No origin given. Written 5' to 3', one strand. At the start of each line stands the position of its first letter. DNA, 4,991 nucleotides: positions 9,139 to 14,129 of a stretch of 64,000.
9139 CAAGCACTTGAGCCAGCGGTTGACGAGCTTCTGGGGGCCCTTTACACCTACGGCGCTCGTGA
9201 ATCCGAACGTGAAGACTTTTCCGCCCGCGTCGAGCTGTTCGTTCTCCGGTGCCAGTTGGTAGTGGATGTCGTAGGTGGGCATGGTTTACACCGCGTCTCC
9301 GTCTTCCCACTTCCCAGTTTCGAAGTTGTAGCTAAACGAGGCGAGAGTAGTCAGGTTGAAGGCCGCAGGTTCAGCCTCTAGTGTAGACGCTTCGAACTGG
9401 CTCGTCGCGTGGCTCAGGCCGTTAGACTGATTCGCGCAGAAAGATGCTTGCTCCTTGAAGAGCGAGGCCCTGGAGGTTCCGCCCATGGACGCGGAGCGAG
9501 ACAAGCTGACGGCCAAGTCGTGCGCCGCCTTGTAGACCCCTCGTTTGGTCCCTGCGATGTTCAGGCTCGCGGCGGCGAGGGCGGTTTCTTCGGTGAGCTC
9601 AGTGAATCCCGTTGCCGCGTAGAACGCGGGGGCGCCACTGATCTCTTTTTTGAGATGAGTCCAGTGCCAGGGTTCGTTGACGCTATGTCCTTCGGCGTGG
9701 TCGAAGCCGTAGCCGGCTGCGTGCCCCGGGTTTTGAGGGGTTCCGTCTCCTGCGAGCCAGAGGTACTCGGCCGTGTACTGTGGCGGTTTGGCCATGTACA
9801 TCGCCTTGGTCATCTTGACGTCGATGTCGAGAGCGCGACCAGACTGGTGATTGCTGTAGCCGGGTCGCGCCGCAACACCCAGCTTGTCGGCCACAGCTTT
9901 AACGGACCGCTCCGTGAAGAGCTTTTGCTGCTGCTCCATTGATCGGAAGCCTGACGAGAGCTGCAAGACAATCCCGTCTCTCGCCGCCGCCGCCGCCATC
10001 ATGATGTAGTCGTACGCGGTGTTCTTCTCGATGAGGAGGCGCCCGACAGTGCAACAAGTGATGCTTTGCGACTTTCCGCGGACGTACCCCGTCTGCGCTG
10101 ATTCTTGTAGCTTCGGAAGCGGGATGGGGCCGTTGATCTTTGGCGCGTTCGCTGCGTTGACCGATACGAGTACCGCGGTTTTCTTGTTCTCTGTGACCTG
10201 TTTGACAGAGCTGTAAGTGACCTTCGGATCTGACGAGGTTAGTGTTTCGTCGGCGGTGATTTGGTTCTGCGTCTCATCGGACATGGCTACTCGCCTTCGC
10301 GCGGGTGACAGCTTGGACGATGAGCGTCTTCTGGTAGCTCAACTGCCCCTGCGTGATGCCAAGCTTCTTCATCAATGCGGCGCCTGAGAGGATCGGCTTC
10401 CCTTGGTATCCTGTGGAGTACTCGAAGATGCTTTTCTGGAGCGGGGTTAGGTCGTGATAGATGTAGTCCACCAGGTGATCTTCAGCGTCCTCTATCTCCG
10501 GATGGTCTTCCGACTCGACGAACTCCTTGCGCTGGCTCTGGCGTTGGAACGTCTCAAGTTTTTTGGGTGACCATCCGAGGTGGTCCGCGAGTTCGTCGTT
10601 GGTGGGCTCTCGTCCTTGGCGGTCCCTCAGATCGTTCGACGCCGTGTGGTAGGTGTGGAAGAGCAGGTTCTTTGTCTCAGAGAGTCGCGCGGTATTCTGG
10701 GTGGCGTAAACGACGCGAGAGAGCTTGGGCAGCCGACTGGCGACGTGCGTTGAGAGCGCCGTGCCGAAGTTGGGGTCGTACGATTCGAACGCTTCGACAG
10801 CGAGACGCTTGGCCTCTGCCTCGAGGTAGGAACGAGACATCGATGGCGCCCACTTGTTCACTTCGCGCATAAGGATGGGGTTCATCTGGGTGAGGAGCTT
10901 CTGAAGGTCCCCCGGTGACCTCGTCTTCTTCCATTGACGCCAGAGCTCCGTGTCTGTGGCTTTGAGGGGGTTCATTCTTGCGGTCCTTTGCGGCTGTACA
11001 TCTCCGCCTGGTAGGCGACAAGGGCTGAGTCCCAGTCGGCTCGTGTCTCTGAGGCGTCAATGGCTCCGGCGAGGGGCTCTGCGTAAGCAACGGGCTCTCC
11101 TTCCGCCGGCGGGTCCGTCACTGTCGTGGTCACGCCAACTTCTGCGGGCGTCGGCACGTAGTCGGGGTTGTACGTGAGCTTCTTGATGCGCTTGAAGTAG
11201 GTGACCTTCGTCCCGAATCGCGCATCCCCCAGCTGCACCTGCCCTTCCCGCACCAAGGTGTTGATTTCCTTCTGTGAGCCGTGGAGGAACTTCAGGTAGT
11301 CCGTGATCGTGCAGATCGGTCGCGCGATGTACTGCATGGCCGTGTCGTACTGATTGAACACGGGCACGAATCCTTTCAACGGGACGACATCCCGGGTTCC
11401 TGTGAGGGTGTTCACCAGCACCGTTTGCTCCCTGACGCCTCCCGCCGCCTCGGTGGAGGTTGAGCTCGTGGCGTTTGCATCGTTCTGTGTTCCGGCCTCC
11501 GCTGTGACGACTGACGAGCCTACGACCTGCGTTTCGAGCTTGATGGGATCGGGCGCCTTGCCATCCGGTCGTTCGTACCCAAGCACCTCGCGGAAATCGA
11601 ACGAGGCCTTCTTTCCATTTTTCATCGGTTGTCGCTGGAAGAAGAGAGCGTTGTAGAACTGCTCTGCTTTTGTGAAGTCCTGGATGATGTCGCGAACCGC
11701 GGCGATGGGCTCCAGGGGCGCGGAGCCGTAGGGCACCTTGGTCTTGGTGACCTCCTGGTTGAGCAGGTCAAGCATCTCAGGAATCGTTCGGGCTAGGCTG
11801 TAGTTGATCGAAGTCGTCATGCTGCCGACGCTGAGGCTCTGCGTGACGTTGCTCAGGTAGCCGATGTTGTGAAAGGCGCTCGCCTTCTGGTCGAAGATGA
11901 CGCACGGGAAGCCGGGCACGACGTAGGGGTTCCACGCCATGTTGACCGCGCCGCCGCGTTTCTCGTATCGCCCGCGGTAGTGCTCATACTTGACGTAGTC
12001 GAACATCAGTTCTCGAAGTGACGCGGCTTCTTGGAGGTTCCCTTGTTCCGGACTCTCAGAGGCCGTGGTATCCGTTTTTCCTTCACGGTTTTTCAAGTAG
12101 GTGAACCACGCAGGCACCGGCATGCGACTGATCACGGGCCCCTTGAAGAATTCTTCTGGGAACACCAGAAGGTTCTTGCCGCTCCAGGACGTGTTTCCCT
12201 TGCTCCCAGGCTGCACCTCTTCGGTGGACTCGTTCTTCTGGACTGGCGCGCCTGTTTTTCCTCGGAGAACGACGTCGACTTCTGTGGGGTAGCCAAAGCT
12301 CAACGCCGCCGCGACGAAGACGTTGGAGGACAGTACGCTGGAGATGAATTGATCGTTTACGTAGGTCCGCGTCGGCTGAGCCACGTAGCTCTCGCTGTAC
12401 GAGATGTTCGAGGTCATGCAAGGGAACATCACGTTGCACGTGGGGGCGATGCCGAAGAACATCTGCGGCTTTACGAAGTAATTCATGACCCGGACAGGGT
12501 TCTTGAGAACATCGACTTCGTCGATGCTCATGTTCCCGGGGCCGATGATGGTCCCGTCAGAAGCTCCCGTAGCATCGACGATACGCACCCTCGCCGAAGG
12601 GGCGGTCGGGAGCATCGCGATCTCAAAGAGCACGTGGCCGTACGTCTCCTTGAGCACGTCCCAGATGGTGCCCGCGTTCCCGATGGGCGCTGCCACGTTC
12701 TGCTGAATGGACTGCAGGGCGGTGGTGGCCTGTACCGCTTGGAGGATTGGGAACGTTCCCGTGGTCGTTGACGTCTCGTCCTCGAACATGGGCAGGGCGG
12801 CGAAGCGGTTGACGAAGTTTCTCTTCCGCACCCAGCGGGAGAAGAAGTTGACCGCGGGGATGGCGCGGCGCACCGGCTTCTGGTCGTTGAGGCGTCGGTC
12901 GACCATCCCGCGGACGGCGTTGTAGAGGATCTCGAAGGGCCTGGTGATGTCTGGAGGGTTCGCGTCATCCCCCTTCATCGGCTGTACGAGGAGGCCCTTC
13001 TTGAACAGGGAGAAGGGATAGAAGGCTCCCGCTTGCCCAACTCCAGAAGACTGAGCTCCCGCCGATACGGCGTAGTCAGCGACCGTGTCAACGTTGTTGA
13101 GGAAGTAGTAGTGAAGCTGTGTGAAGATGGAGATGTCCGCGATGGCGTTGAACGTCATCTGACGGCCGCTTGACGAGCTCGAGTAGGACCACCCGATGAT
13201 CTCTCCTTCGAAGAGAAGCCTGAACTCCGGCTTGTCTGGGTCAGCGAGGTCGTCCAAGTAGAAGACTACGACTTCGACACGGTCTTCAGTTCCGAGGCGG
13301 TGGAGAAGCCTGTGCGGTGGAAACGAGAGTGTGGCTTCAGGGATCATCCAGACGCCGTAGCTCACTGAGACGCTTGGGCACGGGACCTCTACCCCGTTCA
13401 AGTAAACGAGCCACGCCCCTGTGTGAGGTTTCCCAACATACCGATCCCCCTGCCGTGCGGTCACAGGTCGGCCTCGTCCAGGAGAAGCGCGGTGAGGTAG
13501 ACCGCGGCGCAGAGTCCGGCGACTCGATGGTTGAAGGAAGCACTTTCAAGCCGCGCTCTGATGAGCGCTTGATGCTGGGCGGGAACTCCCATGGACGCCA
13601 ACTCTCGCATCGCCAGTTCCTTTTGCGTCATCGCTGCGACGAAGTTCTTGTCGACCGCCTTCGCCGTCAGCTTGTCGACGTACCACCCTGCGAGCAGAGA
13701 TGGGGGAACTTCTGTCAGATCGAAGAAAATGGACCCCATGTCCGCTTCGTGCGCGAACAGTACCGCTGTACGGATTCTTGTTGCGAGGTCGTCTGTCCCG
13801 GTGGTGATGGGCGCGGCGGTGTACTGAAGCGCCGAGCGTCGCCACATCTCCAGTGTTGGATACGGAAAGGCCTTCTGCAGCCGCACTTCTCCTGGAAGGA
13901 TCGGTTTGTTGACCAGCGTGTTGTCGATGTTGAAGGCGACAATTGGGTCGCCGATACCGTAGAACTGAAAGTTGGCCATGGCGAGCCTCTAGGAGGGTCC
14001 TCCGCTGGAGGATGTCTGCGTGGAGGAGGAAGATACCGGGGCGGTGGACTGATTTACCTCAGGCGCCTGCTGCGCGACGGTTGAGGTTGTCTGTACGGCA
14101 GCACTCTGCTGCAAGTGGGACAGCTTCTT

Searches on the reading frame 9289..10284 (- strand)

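Call 6: search_protein_families(library=pfam, max_evalue=0.1, proteins=[window:9289-10284:-])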
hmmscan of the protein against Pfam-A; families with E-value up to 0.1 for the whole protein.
window:9289-10284:- (332 aa): 2 families
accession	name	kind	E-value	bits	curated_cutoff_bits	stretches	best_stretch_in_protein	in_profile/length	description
PF02557.22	VanY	-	3.1e-20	72.7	25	1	85-211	4-130/132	D-alanyl-D-alanine carboxypeptidase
PF13539.11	Peptidase_M15_4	-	0.025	15.6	25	0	141-174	4-38/70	D-alanyl-D-alanine carboxypeptidase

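Call 7: search_protein_families(library=phrogs, max_evalue=0.1, proteins=[window:9289-10284:-])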
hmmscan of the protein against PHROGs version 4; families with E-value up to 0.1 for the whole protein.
window:9289-10284:- (332 aa): 8 families
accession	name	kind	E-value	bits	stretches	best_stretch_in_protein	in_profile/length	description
phrog_16823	-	tail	1.9e-08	33.1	1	85-212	944-1053/1948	tail length tape measure protein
phrog_13118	-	lysis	1.4e-05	24.5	1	106-156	482-528/888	endolysin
phrog_2649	-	lysis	1.8e-05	25.8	1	96-161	25-95/261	endolysin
phrog_23178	-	other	2.2e-05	24.4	1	34-164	358-486/626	peptidase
phrog_15351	-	lysis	0.0009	19.6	1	98-157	34-91/289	endolysin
phrog_6523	-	lysis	0.00094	20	1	85-164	17-92/255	endolysin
phrog_465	-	lysis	0.0013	19.1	1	106-154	74-113/292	endolysin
phrog_5115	-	moron, auxiliary metabolic gene and host takeover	0.0033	17.7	1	96-160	27-80/283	ferredoxin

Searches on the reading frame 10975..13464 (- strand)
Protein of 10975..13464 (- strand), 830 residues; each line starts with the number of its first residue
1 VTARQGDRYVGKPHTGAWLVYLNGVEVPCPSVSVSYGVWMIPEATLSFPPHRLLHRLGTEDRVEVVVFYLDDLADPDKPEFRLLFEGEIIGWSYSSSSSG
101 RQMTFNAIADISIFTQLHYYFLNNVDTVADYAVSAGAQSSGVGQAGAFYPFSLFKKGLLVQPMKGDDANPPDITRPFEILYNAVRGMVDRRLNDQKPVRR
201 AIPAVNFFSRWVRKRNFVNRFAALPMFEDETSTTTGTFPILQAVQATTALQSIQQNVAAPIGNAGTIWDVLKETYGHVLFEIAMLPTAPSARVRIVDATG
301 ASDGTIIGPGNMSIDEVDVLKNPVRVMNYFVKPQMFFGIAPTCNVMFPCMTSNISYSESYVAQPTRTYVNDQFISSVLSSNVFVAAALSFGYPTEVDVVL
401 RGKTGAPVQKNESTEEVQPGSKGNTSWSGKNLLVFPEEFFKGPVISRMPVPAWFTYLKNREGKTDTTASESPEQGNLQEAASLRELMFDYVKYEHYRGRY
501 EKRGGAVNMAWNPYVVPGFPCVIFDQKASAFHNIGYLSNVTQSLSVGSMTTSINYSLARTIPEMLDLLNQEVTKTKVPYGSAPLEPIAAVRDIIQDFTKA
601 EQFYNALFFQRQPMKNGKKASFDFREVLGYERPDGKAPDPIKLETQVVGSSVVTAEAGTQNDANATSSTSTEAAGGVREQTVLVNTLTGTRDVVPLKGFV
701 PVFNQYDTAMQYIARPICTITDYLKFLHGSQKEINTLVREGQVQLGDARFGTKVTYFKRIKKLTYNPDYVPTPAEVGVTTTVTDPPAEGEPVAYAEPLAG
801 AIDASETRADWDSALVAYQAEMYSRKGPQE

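Call 6: search_protein_families(library=pfam, max_evalue=0.1, proteins=[window:10975-13464:-])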
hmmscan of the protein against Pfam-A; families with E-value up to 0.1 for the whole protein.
window:10975-13464:- (830 aa): 0 families

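Call 7: search_protein_families(library=phrogs, max_evalue=0.1, proteins=[window:10975-13464:-])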
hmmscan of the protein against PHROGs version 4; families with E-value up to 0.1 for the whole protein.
window:10975-13464:- (830 aa): 1 family
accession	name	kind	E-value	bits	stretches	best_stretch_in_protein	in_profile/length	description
phrog_36600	-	unknown function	0.018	16.3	1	196-243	4-53/100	-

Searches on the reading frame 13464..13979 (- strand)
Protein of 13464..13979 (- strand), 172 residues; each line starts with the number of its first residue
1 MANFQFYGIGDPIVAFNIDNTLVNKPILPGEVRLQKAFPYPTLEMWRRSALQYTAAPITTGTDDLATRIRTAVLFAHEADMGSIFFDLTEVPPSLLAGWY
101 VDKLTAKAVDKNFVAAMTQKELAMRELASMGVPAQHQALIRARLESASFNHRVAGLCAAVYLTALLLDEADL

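Call 6: search_protein_families(library=pfam, max_evalue=0.1, proteins=[window:13464-13979:-])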
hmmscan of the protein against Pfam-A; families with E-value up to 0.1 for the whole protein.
window:13464-13979:- (172 aa): 1 family
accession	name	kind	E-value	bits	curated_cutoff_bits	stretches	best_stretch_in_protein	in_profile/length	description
PF18526.6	DB_JBP1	-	0.0033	17.8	25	1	33-116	15-99/164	Thymine dioxygenase JBP1 DNA-binding domain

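Call 7: search_protein_families(library=phrogs, max_evalue=0.1, proteins=[window:13464-13979:-])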
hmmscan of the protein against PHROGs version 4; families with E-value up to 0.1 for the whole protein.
window:13464-13979:- (172 aa): 0 families
